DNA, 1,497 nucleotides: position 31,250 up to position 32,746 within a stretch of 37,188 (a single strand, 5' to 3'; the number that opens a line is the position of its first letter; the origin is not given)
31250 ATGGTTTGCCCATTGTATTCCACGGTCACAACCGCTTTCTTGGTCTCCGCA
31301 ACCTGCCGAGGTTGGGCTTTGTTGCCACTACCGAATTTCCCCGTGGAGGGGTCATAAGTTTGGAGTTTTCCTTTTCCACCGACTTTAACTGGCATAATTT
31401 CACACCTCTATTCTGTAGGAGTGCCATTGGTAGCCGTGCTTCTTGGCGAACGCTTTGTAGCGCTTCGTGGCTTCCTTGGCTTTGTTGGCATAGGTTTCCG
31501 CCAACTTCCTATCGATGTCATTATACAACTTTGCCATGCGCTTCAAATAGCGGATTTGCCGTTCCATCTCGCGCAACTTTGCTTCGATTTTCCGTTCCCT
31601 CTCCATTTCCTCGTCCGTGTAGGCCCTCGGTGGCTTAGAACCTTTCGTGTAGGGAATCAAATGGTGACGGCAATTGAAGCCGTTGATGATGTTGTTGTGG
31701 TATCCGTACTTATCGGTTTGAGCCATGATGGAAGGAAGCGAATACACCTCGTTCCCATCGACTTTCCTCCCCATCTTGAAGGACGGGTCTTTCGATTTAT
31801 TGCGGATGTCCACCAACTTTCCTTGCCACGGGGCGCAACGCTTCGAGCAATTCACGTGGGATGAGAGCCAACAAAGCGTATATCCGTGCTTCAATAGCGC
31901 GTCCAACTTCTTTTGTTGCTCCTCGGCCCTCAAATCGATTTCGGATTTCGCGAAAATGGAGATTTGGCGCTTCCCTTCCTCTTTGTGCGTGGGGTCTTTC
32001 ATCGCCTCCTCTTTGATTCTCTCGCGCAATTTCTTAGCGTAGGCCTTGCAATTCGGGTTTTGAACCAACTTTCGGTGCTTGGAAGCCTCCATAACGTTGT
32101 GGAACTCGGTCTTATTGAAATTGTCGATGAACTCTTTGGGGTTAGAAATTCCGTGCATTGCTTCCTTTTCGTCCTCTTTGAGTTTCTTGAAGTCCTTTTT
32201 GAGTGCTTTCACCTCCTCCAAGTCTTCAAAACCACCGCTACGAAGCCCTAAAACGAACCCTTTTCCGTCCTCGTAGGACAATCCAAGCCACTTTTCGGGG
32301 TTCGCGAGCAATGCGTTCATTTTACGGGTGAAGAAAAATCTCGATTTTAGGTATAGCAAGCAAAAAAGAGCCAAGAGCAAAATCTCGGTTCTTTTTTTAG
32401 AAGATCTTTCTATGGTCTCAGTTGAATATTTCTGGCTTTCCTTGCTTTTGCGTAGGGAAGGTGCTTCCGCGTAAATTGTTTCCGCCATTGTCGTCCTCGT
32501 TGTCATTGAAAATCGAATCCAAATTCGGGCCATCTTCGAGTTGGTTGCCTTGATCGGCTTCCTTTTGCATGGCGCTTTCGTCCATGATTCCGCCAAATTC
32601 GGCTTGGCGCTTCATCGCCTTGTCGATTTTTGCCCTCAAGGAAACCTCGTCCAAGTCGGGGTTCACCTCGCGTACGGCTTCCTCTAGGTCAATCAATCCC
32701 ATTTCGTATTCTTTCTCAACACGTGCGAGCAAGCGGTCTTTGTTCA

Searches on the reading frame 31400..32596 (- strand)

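Call 81: search_protein_families(library=pfam, proteins=[window:31400-32596:-], max_evalue=0.01)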
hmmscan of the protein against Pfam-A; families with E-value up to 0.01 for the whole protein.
window:31400-32596:- (398 aa): 1 family
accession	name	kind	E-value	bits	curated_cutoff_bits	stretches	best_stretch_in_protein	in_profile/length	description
PF06152.16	Phage_min_cap2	-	2.4e-18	66.6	26.3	1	235-384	215-365/366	Phage minor capsid protein 2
